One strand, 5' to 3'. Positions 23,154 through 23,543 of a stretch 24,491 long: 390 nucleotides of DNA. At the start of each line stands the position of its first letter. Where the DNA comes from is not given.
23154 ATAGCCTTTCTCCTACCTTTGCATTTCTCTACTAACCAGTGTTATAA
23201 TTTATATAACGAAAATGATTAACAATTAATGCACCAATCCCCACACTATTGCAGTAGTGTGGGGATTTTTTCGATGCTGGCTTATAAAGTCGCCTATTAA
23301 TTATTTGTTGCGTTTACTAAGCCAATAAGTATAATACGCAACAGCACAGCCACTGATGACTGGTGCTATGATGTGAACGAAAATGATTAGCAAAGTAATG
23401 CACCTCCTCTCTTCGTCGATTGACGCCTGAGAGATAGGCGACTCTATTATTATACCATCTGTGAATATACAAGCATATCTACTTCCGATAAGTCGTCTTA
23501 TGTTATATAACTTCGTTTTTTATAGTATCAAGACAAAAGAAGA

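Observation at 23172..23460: Complete sprA1/SprA1AS-type type I TA, divergent from and sharing its promoter region with the RT gene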

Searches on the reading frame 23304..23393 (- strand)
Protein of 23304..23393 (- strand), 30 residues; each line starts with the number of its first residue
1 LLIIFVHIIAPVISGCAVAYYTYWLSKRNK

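Call 7: search_protein_families(library=pfam, proteins=[window:23304-23393:-], max_evalue=0.01)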
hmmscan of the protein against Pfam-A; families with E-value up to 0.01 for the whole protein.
seq(30 aa): 0 families

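Call 8: search_protein_families(library=ncbifam, proteins=[window:23304-23393:-], max_evalue=0.01)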
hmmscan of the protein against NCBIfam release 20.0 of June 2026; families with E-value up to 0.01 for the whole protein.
seq(30 aa): 1 family
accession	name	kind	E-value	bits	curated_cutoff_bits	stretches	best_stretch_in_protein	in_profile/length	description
NF033608.1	type_I_tox_Fst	subfamily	5.1e-16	58.2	26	1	3-30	1-28/28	type I toxin-antitoxin system Fst family toxin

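Call 22: search_dna_similar(query=window:23304-23393:-, collection=plasmids, mode=protein, max_rows=60, rows=spread, max_evalue=0.01)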
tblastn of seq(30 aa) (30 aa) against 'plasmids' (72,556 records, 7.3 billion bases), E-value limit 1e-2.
Records with a match: 1573; places in all: 1897; records where one place covers at least 80% of the query: 1572.
Best place of each record, by identity: >=99% 1; 95-99% 1095; 90-95% 48; 80-90% 4; 60-80% 180; <60% 245.
By first word of the organism name: Staphylococcus 1556; Apilactobacillus 6; Mammaliicoccus 4; Pediococcus 3; Enterococcus 2; Citrobacter 1; Macrococcoides 1.
By predicted mobility (MOB-suite, as given by PLSDB): mobilizable 1213; non-mobilizable 274; conjugative 86.
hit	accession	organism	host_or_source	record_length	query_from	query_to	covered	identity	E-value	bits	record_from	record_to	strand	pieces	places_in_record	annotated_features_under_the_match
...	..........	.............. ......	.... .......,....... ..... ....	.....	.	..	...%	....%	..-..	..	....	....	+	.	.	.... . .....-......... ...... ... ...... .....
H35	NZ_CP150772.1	Staphylococcus aureus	Homo sapiens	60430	1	30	100%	96.7%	5e-12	63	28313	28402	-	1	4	type I toxin-antitoxin system Fst family toxin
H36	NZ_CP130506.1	Staphylococcus aureus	Homo sapiens,secretion,secretion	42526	1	30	100%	96.7%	5e-12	63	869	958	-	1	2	type I toxin-antitoxin system Fst family toxin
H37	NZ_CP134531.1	Staphylococcus aureus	Homo sapiens,blood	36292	1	30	100%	96.7%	5e-12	63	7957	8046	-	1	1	type I toxin-antitoxin system Fst family toxin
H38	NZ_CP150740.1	Staphylococcus aureus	Homo sapiens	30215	1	30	100%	96.7%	5e-12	63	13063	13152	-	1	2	type I toxin-antitoxin system Fst family toxin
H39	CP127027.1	Staphylococcus aureus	Homo sapiens,Wound ...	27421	1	30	100%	96.7%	5e-12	63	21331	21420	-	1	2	type I toxin-antitoxin system Fst family toxin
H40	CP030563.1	Staphylococcus aureus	Homo sapiens,blood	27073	1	30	100%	96.7%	5e-12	63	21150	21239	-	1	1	type I toxin-antitoxin system Fst family toxin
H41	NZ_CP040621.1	Staphylococcus aureus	Homo sapiens,Blood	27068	1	30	100%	96.7%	5e-12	63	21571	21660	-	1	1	type I toxin-antitoxin system Fst family toxin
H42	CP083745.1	Staphylococcus aureus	Homo sapiens,blood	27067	1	30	100%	96.7%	5e-12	63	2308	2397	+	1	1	type I toxin-antitoxin system Fst family toxin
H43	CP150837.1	Staphylococcus aureus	-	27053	1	30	100%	96.7%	5e-12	63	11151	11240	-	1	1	type I toxin-antitoxin system Fst family toxin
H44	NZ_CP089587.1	Staphylococcus aureus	Homo sapiens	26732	1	30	100%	96.7%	5e-12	63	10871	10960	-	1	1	type I toxin-antitoxin system Fst family toxin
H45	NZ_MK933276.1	Staphylococcus aureus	Homo sapiens,blood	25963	1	30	100%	96.7%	5e-12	63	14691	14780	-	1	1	type I toxin-antitoxin system Fst family toxin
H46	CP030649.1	Staphylococcus aureus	Homo sapiens,blood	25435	1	30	100%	96.7%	5e-12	63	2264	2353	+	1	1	type I toxin-antitoxin system Fst family toxin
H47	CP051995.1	Staphylococcus aureus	Homo sapiens,respiratory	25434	1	30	100%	96.7%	5e-12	63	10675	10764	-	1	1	type I toxin-antitoxin system Fst family toxin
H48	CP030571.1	Staphylococcus aureus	Homo sapiens,blood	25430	1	30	100%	96.7%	5e-12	63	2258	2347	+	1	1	type I toxin-antitoxin system Fst family toxin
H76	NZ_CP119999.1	Staphylococcus cohnii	Canis lupus familiaris,cell ...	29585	1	30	100%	90.3%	8e-10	57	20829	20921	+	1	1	type I toxin-antitoxin system Fst family toxin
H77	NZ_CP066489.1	Staphylococcus aureus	Pteropus livingstonii,Single cell,feces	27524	1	30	100%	80.0%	1e-8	54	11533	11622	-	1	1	type I toxin-antitoxin system Fst family toxin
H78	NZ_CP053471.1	Staphylococcus warneri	metagenomic assembly,Doubanjiang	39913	3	30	93%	71.4%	5e-6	46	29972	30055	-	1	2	type I toxin-antitoxin system Fst family toxin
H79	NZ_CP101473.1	Staphylococcus equorum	water,poultry farm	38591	4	30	90%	66.7%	6e-6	46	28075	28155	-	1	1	type I toxin-antitoxin system Fst family toxin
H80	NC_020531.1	Staphylococcus aureus subsp. aureus ST228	-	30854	1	29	97%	62.1%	5e-3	38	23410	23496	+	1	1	type I toxin-antitoxin system Fst family toxin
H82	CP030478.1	Staphylococcus aureus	Homo sapiens,blood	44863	1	30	100%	60.0%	2e-4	42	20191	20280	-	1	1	type I toxin-antitoxin system Fst family toxin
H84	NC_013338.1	Staphylococcus aureus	-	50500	1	30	100%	56.7%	6e-4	40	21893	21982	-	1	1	type I toxin-antitoxin system Fst family toxin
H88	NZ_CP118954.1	Staphylococcus chromogenes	Pig,Type strain bacterial culture,Pig ...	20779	1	29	97%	58.6%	6e-3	38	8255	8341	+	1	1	type I toxin-antitoxin system Fst family toxin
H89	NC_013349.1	Staphylococcus aureus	-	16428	4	30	90%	59.3%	9e-3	37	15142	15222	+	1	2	type I toxin-antitoxin system Fst family toxin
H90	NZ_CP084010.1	Staphylococcus epidermidis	Homo sapiens,pure culture,human skin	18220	1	30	100%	53.3%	5e-3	38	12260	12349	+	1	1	type I toxin-antitoxin system Fst family toxin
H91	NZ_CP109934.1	Staphylococcus aureus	Homo sapiens,intestinal mucosa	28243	1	30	100%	53.3%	8e-3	37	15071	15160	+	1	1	type I toxin-antitoxin system Fst family toxin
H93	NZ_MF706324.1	Staphylococcus aureus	bovine mastitis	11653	1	30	100%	40.0%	5e-3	38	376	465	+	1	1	type I toxin-antitoxin system Fst family toxin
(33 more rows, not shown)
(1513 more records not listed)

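Call 23: get_annotated_region(hit=H76, flank=450)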
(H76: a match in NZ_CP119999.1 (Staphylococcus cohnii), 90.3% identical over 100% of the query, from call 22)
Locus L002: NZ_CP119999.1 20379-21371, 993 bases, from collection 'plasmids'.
description: Staphylococcus cohnii strain Dog166 plasmid unnamed2, complete sequence
organism: Staphylococcus cohnii (NCBI taxid 29382)
taxonomy: Bacteria; Bacillota; Bacilli; Bacillales; Staphylococcaceae; Staphylococcus; Staphylococcus cohnii
host: -; source: Canis lupus familiaris,cell culture,nostril,nasal swab; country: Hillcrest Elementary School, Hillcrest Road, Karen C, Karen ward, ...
typing (MOB-suite, as given by PLSDB): non-mobilizable; replicon rep_cluster_1017,rep_cluster_1110
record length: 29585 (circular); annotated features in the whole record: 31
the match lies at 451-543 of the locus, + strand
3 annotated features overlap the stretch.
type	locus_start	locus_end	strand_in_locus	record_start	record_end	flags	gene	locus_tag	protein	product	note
CDS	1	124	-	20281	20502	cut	-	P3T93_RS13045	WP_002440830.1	hypothetical protein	-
CDS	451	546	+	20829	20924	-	-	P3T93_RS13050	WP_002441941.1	type I toxin-antitoxin system Fst family toxin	-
CDS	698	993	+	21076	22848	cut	-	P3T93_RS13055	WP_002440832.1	RNA-directed DNA polymerase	-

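Call 24: get_annotated_region(hit=H77, flank=450)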
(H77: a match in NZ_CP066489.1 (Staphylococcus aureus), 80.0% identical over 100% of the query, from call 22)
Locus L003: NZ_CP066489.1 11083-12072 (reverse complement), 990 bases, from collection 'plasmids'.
description: Staphylococcus aureus strain ncr_155_F133 plasmid unnamed1, complete sequence
organism: Staphylococcus aureus (NCBI taxid 1280)
taxonomy: Bacteria; Bacillota; Bacilli; Bacillales; Staphylococcaceae; Staphylococcus; Staphylococcus aureus
host: -; source: Pteropus livingstonii,Single cell,feces; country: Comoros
typing (MOB-suite, as given by PLSDB): non-mobilizable; replicon rep_cluster_1017,rep_cluster_2100
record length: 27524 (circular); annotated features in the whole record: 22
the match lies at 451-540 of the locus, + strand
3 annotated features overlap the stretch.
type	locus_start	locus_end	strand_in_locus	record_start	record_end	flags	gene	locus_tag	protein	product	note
CDS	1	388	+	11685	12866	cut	-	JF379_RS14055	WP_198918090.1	MFS transporter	GO:0055085 - transmembrane transport [Evidence IEA]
CDS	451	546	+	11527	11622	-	-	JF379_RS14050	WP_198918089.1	type I toxin-antitoxin system Fst family toxin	-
CDS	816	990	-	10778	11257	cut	-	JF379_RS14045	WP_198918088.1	glutathione peroxidase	-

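Call 25: get_annotated_region(hit=H78, flank=450)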
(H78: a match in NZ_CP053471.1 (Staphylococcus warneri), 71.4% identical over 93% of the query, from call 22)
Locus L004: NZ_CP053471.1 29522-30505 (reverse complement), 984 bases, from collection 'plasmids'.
description: Staphylococcus warneri strain WB224 plasmid pWB224_1, complete sequence
organism: Staphylococcus warneri (NCBI taxid 1292)
taxonomy: Bacteria; Bacillota; Bacilli; Bacillales; Staphylococcaceae; Staphylococcus; Staphylococcus warneri
host: -; source: metagenomic assembly,Doubanjiang; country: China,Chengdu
typing (MOB-suite, as given by PLSDB): non-mobilizable; replicon rep_cluster_2222
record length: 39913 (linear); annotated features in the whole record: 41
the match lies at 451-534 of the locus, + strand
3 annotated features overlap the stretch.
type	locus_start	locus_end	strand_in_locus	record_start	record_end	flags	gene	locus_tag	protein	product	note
CDS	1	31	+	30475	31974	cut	lqo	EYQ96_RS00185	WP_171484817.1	L-lactate dehydrogenase (quinone)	-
CDS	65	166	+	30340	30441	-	-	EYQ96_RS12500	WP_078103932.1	SE2200 family small protein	-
CDS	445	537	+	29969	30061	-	-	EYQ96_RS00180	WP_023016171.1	type I toxin-antitoxin system Fst family toxin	-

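Call 26: get_annotated_region(hit=H79, flank=450)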
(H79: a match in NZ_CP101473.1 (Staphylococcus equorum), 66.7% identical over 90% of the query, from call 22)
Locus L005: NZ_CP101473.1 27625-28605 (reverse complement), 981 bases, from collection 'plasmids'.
description: Staphylococcus equorum strain DX2 plasmid pDX2A, complete sequence
organism: Staphylococcus equorum (NCBI taxid 246432)
taxonomy: Bacteria; Bacillota; Bacilli; Bacillales; Staphylococcaceae; Staphylococcus; Staphylococcus equorum
host: -; source: water,poultry farm; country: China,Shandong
typing (MOB-suite, as given by PLSDB): non-mobilizable; replicon rep_cluster_1215
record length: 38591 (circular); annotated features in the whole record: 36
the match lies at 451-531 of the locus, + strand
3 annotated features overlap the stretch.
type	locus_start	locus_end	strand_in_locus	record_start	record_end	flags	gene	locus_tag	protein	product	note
CDS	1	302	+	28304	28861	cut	-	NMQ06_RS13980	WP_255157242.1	hypothetical protein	-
CDS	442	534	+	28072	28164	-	-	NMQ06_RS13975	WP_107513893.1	type I toxin-antitoxin system Fst family toxin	-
CDS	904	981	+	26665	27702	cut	-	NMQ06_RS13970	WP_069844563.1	2,3-butanediol dehydrogenase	-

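Call 27: get_annotated_region(hit=H80, flank=450)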
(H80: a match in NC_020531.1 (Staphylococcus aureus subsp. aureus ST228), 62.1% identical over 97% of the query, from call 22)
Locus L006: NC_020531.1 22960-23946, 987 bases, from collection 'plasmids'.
description: Staphylococcus aureus subsp. aureus ST228 plasmid pI2T2, complete sequence
organism: Staphylococcus aureus subsp. aureus ST228 (NCBI taxid 1074919)
taxonomy: Bacteria; Bacillota; Bacilli; Bacillales; Staphylococcaceae; Staphylococcus; Staphylococcus aureus; Staphylococcus aureus subsp. aureus ST228
host: -; source: -; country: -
typing (MOB-suite, as given by PLSDB): mobilizable; replicon rep_cluster_1017,rep_cluster_1017,rep_cluster_1215
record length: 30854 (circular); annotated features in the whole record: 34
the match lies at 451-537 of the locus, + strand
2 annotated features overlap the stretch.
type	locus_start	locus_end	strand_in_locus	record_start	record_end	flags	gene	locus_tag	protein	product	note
CDS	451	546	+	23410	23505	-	-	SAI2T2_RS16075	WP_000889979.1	type I toxin-antitoxin system Fst family toxin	-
CDS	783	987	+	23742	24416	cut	-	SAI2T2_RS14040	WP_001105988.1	IS6-like element IS257 family transposase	GO:0006313 - DNA transposition [Evidence IEA]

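Call 28: get_annotated_region(hit=H82, flank=450)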
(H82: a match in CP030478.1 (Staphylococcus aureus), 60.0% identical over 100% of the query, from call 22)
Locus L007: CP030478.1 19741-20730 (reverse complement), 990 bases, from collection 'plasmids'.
description: Staphylococcus aureus strain ER02243.3 plasmid unnamed1, complete sequence
organism: Staphylococcus aureus (NCBI taxid 1280)
taxonomy: Bacteria; Bacillota; Bacilli; Bacillales; Staphylococcaceae; Staphylococcus; Staphylococcus aureus
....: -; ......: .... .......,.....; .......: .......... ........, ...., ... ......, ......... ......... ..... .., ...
typing (MOB-suite, as given by PLSDB): mobilizable; replicon rep_cluster_2120,rep_cluster_2214,rep_cluster_418; relaxase MOBV
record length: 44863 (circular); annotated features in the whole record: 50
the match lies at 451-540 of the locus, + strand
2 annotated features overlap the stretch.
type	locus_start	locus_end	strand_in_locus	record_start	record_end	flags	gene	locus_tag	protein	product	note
CDS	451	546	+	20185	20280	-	-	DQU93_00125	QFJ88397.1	type I toxin-antitoxin system Fst family toxin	-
CDS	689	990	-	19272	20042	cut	-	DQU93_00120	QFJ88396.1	ABC transporter permease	-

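Call 29: get_annotated_region(hit=H84, flank=450)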
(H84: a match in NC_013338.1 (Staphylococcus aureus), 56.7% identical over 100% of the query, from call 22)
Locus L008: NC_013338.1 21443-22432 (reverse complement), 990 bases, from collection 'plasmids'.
description: Staphylococcus aureus plasmid SAP068A, complete sequence
organism: Staphylococcus aureus (NCBI taxid 1280)
taxonomy: Bacteria; Bacillota; Bacilli; Bacillales; Staphylococcaceae; Staphylococcus; Staphylococcus aureus
host: -; source: -; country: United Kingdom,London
typing (MOB-suite, as given by PLSDB): conjugative; replicon rep_cluster_1142; relaxase MOBQ; mating-pair formation MPF_T
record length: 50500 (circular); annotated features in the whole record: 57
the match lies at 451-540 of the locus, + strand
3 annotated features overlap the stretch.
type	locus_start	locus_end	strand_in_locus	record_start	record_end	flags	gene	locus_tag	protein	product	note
CDS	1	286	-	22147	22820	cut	-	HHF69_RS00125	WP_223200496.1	IS6 family transposase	-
CDS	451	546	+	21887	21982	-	-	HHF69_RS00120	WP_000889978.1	type I toxin-antitoxin system Fst family toxin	-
CDS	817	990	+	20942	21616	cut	-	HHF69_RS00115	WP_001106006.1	IS6-like element IS257 family transposase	-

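Call 30: get_annotated_region(hit=H88, flank=450)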
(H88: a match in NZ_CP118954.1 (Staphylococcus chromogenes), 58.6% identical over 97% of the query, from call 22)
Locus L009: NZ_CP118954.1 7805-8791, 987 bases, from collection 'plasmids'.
description: Staphylococcus chromogenes strain DSM 20454 plasmid unnamed1, complete sequence
organism: Staphylococcus chromogenes (NCBI taxid 46126)
taxonomy: Bacteria; Bacillota; Bacilli; Bacillales; Staphylococcaceae; Staphylococcus; Staphylococcus chromogenes
host: -; source: Pig,Type strain bacterial culture,Pig skin; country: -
typing (MOB-suite, as given by PLSDB): non-mobilizable
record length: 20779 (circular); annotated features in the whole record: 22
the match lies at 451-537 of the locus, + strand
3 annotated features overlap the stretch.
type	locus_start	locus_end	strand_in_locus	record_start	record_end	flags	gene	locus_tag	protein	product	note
CDS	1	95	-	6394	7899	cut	-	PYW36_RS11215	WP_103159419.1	NAD(P)H-binding protein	-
CDS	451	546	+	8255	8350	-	-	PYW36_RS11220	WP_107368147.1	type I toxin-antitoxin system Fst family toxin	-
CDS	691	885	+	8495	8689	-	-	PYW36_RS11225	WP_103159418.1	hypothetical protein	-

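Call 31: get_annotated_region(hit=H89, flank=450)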
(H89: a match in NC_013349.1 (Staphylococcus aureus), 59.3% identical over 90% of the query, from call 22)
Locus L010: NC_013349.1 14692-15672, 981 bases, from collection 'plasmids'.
description: Staphylococcus aureus plasmid SAP099B, complete sequence
organism: Staphylococcus aureus (NCBI taxid 1280)
taxonomy: Bacteria; Bacillota; Bacilli; Bacillales; Staphylococcaceae; Staphylococcus; Staphylococcus aureus
host: -; source: -; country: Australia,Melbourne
typing (MOB-suite, as given by PLSDB): non-mobilizable; replicon rep_cluster_2120
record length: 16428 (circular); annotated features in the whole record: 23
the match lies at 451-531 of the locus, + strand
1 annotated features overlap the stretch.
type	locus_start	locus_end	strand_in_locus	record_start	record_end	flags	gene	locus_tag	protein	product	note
CDS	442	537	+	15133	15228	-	-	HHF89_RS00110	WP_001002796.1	type I toxin-antitoxin system Fst family toxin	-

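Call 32: get_annotated_region(hit=H90, flank=450)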
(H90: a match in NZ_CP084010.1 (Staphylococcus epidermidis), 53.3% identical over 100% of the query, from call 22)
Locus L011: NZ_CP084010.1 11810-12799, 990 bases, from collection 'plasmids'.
description: Staphylococcus epidermidis strain NBRC 113846 plasmid unnamed2, complete sequence
organism: Staphylococcus epidermidis (NCBI taxid 1282)
taxonomy: Bacteria; Bacillota; Bacilli; Bacillales; Staphylococcaceae; Staphylococcus; Staphylococcus epidermidis
host: -; source: Homo sapiens,pure culture,human skin; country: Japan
typing (MOB-suite, as given by PLSDB): non-mobilizable; replicon rep_cluster_1110,rep_cluster_1442
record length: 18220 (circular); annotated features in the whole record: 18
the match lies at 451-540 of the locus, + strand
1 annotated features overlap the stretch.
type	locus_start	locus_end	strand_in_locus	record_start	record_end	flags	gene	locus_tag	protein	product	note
CDS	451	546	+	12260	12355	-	-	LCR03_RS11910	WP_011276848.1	type I toxin-antitoxin system Fst family toxin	-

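Call 33: get_annotated_region(hit=H91, flank=450)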
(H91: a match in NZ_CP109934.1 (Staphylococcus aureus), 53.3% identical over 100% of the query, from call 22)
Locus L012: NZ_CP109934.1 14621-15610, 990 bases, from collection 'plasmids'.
description: Staphylococcus aureus strain SASWT1215 plasmid unnamed1, complete sequence
organism: Staphylococcus aureus (NCBI taxid 1280)
taxonomy: Bacteria; Bacillota; Bacilli; Bacillales; Staphylococcaceae; Staphylococcus; Staphylococcus aureus
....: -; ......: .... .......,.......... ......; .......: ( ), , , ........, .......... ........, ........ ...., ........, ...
typing (MOB-suite, as given by PLSDB): mobilizable; replicon rep_cluster_1118,rep_cluster_1215,rep_cluster_1281; relaxase MOBV
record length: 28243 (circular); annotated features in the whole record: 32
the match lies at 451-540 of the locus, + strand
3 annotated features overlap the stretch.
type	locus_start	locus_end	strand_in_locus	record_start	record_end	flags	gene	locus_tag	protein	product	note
CDS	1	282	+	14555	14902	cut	-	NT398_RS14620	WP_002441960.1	metalloregulator ArsR/SmtB family transcription factor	GO:0006355 - regulation of DNA-templated transcription [Evidence IEA]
CDS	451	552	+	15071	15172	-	-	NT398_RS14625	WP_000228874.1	type I toxin-antitoxin system Fst family toxin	-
CDS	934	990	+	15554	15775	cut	-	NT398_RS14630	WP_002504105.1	hypothetical protein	-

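Call 34: get_annotated_region(hit=H93, flank=450)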
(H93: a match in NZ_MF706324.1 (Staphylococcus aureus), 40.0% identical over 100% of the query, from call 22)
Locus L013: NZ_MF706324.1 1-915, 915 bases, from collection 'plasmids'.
description: Staphylococcus aureus strain 4185 plasmid pRJ101, complete sequence
organism: Staphylococcus aureus (NCBI taxid 1280)
taxonomy: Bacteria; Bacillota; Bacilli; Bacillales; Staphylococcaceae; Staphylococcus; Staphylococcus aureus
host: -; source: bovine mastitis; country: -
typing (MOB-suite, as given by PLSDB): mobilizable; replicon rep_cluster_2222; relaxase MOBP
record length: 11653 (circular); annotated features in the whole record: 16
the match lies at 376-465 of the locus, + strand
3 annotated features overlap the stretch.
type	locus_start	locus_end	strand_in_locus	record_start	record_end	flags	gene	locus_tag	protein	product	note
CDS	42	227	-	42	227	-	-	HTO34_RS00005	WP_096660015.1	hypothetical protein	-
CDS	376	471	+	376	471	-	-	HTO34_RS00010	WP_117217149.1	type I toxin-antitoxin system Fst family toxin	-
CDS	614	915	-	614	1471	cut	-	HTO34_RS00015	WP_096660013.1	RepB family plasmid replication initiator protein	GO:0006270 - DNA replication initiation [Evidence IEA]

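Call 41: search_solved_structures(query=window:23304-23393:-, max_evalue=10, show_alignments=3)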
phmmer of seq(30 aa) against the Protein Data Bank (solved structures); distinct sequences matched with E-value up to 10: 2.
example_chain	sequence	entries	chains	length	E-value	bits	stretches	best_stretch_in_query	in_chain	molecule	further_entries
4b19_A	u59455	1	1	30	5.4e-13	49.6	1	2-29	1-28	PEPA1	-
5lbj_A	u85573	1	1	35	0.34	14.5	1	5-28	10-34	Small toxic polypeptide LdrD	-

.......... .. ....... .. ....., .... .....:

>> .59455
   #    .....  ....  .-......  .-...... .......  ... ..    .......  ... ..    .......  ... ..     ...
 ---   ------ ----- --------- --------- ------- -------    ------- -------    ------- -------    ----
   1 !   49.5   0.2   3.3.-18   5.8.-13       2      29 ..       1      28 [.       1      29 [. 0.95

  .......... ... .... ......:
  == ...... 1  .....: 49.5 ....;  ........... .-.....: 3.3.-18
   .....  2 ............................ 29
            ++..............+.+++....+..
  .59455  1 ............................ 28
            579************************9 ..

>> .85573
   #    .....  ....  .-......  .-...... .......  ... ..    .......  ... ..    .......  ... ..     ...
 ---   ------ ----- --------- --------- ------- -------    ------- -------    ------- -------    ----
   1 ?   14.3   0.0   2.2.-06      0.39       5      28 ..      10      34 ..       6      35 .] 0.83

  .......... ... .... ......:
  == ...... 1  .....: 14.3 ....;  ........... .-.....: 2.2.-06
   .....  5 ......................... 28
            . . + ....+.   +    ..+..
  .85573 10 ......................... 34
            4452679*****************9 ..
